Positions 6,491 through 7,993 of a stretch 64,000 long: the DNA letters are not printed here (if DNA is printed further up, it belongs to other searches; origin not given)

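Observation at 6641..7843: Internally duplicated Fd-MvhD-Fd-MvhD protein with divergent N-terminal cysteine motifs in both MvhD-like repeats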

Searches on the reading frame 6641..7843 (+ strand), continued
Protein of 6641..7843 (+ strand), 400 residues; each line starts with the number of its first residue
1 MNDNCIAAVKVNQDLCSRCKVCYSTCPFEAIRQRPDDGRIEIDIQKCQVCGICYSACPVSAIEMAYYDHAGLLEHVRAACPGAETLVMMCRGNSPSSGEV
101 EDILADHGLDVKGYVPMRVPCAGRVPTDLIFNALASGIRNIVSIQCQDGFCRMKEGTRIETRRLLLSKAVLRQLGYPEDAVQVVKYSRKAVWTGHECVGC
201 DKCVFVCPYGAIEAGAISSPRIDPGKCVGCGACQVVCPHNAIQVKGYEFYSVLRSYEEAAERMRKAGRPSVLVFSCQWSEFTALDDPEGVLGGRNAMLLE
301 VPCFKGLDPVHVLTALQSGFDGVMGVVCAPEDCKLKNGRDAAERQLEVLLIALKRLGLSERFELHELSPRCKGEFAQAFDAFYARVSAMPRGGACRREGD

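Call 84: find_homologous_proteins(query=L081:15321-16775:+, max_evalue=1e-50)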
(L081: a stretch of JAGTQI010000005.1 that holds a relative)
Query L081:15321-16775:+ (485 aa): 8000 proteins with E <= 1e-50 among 8000 candidates; the best 120 are listed.
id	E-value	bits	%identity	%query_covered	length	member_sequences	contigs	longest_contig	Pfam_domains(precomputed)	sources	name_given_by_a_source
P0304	0.0e+0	1076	95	100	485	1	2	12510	PF00374.25,PF27537.1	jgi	jgi:F420-non-reducing hydrogenase large subunit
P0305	0.0e+0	1070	94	100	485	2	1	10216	PF00374.25,PF27537.1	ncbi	-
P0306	0.0e+0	1070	94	100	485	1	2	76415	PF00374.25,PF27537.1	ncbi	ncbi:MAG: Ni/Fe hydrogenase subunit alpha [Candidatus Bathyarchaeia archaeon]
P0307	0.0e+0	1067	94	100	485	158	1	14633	PF00374.25,PF27537.1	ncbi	ncbi:MAG: Ni/Fe hydrogenase subunit alpha [Candidatus Bathyarchaeia archaeon]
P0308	0.0e+0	1064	94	100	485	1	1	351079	PF00374.25,PF27537.1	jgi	jgi:F420-non-reducing hydrogenase large subunit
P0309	0.0e+0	1060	93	100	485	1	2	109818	PF00374.25,PF27537.1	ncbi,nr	ncbi:MAG: Ni/Fe hydrogenase subunit alpha [Nitrososphaerota archaeon]|nr:Ni/Fe hydrogenase subunit a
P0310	0.0e+0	1053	93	100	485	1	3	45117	PF00374.25,PF27537.1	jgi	jgi:F420-non-reducing hydrogenase large subunit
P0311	0.0e+0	1052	92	100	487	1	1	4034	PF00374.25,PF27537.1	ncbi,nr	ncbi:Ni/Fe hydrogenase subunit alpha [Candidatus Bathyarchaeota archaeon]|nr:Ni/Fe hydrogenase subun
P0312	0.0e+0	1046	91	100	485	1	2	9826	PF00374.25,PF27537.1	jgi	-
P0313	0.0e+0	1046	92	100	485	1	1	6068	PF00374.25,PF27537.1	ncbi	ncbi:MAG: Ni/Fe hydrogenase subunit alpha [Candidatus Bathyarchaeia archaeon]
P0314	0.0e+0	1045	91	100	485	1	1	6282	PF00374.25,PF27537.1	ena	-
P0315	0.0e+0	1044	92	100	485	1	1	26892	PF00374.25,PF27537.1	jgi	jgi:F420-non-reducing hydrogenase large subunit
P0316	0.0e+0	1044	92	100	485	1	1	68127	PF00374.25,PF27537.1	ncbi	ncbi:MAG: Ni/Fe hydrogenase subunit alpha [Candidatus Bathyarchaeia archaeon]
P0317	0.0e+0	1044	92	100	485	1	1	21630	PF00374.25,PF27537.1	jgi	jgi:F420-non-reducing hydrogenase large subunit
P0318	0.0e+0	1043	91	100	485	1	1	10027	PF00374.25,PF27537.1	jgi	jgi:F420-non-reducing hydrogenase large subunit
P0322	0.0e+0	1036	91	100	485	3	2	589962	PF00374.25,PF27537.1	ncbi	ncbi:MAG: Ni/Fe hydrogenase subunit alpha [Candidatus Bathyarchaeia archaeon]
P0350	2.3e-290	982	86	100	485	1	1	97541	PF00374.25,PF27537.1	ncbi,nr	ncbi:MAG: Ni/Fe hydrogenase subunit alpha [Candidatus Bathyarchaeota archaeon]|nr:Ni/Fe hydrogenase 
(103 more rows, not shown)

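Call 85: find_encoding_contigs(protein=P0350, flank=10000, max_places=1)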
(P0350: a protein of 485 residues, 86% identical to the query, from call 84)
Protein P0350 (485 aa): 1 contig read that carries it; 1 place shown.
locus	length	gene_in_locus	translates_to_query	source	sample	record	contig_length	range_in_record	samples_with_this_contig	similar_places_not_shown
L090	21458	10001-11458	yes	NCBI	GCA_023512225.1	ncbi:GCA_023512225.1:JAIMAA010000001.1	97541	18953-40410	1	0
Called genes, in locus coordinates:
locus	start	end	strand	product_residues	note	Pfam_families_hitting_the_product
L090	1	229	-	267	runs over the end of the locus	PF01135:PCMT, PF01209:Ubie_methyltran, PF05175:MTS, PF06325:PrmA, PF13489:Methyltransf_23, PF13847:Methyltransf_31, PF08241:Methyltransf_11, PF08242:Methyltransf_12, +5 more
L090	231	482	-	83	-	PF04014:MazE_antitoxin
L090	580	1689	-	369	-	PF13183:Fer4_8, PF13237:Fer4_10 (weak), PF13187:Fer4_9 (weak), PF13534:Fer4_17, PF02754:CCG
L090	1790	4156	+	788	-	PF00890:FAD_binding_2 (weak), PF01266:DAO (weak), PF07992:Pyr_redox_2 (weak), PF12831:FAD_oxidored, PF12838:Fer4_7, PF13187:Fer4_9, PF13237:Fer4_10, PF02662:FlpD, +13 more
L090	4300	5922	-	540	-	PF23381:Beta-prop_IFT122_1st (faint), PF24817:WD40_WDHD1_1st (faint), PF25174:Beta-prop_THOC3 (faint), PF00400:WD40 (faint)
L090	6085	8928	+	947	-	PF02629:CoA_binding, PF13380:CoA_binding_2, PF13607:Succ_CoA_lig, PF19045:Ligase_CoA_2, PF13549:ATP-grasp_5, PF00583:Acetyltransf_1, PF13302:Acetyltransf_3, PF13508:Acetyltransf_7 (faint)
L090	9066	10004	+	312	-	PF01058:Oxidored_q6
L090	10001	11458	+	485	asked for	PF27537:HoxH, PF00374:NiFeSe_Hases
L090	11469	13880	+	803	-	PF01266:DAO (weak), PF07992:Pyr_redox_2 (weak), PF12831:FAD_oxidored, PF13450:NAD_binding_8 (weak), PF13187:Fer4_9 (weak), PF12838:Fer4_7, PF14697:Fer4_21, PF02662:FlpD, +8 more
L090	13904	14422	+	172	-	PF13534:Fer4_17, PF13183:Fer4_8, PF13237:Fer4_10 (faint), PF12838:Fer4_7 (weak), PF13187:Fer4_9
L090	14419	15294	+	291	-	PF02754:CCG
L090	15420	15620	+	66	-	-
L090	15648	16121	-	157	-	-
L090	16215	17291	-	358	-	PF04014:MazE_antitoxin, PF01895:PhoU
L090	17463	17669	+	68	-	PF09834:DUF2061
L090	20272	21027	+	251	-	PF02662:FlpD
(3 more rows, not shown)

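Call 86: find_encoding_contigs(protein=P0322, flank=10000, max_places=1)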
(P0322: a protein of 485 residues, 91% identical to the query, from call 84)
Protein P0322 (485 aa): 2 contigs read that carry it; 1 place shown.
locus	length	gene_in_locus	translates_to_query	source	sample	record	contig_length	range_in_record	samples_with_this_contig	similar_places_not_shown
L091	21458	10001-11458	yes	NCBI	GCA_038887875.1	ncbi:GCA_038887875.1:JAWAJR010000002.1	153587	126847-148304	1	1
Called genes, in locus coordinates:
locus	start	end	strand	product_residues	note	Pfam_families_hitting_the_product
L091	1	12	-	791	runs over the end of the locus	PF01266:DAO (weak), PF12831:FAD_oxidored, PF13450:NAD_binding_8, PF13187:Fer4_9, PF12838:Fer4_7, PF13187:Fer4_9, PF13237:Fer4_10, PF02662:FlpD, +13 more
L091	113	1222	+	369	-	PF13183:Fer4_8, PF13187:Fer4_9, PF13534:Fer4_17, PF02754:CCG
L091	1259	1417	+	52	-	-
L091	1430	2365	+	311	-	PF00890:FAD_binding_2 (faint), PF01266:DAO (faint), PF01494:FAD_binding_3 (faint), PF01946:Thi4, PF07992:Pyr_redox_2, PF12831:FAD_oxidored, PF13738:Pyr_redox_3, PF00070:Pyr_redox, +2 more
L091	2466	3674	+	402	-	PF13237:Fer4_10, PF12838:Fer4_7, PF02662:FlpD, PF12838:Fer4_7, PF13187:Fer4_9, PF13237:Fer4_10, PF14697:Fer4_21, PF00037:Fer4, +11 more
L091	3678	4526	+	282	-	PF10418:DHODB_Fe-S_bind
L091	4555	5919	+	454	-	PF14691:Fer4_20, PF01262:AlaDh_PNT_C (faint), PF13241:NAD_binding_7 (faint), PF01266:DAO (weak), PF03807:F420_oxidored (faint), PF07992:Pyr_redox_2, PF13450:NAD_binding_8 (weak), PF00070:Pyr_redox (weak), +2 more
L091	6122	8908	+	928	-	PF02629:CoA_binding, PF13380:CoA_binding_2, PF13607:Succ_CoA_lig, PF19045:Ligase_CoA_2, PF13549:ATP-grasp_5, PF13302:Acetyltransf_3, PF00583:Acetyltransf_1, PF13508:Acetyltransf_7, +3 more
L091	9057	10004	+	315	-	PF01058:Oxidored_q6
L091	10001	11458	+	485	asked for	PF27537:HoxH, PF00374:NiFeSe_Hases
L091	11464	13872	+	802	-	PF00890:FAD_binding_2 (weak), PF07992:Pyr_redox_2 (weak), PF12831:FAD_oxidored, PF13450:NAD_binding_8 (weak), PF13187:Fer4_9 (weak), PF12838:Fer4_7, PF14697:Fer4_21, PF02662:FlpD, +9 more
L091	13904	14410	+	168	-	PF13183:Fer4_8, PF12838:Fer4_7 (weak), PF13187:Fer4_9, PF13534:Fer4_17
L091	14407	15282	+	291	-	PF02754:CCG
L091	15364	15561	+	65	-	-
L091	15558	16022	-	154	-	-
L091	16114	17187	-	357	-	PF04014:MazE_antitoxin, PF01895:PhoU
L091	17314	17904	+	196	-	PF01597:GCV_H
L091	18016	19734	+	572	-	PF14691:Fer4_20, PF00070:Pyr_redox (weak), PF01266:DAO, PF07992:Pyr_redox_2, PF13450:NAD_binding_8, PF00037:Fer4, PF14697:Fer4_21, PF12838:Fer4_7, +15 more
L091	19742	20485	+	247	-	PF02662:FlpD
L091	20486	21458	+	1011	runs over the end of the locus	PF07992:Pyr_redox_2, PF12831:FAD_oxidored, PF00037:Fer4, PF00890:FAD_binding_2, PF07992:Pyr_redox_2, PF13450:NAD_binding_8, PF12838:Fer4_7, PF14697:Fer4_21, +23 more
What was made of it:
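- Where the orthologous mvhGA was traced, it is followed by hdrA(MvhD-fused)-hdrC-hdrB (calls 85, 86). In Bathyarchaeia the trio lies in redox islands with several HdrA-MvhD fusions and HdrBC/HdrD-like genes (calls 85, 86).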
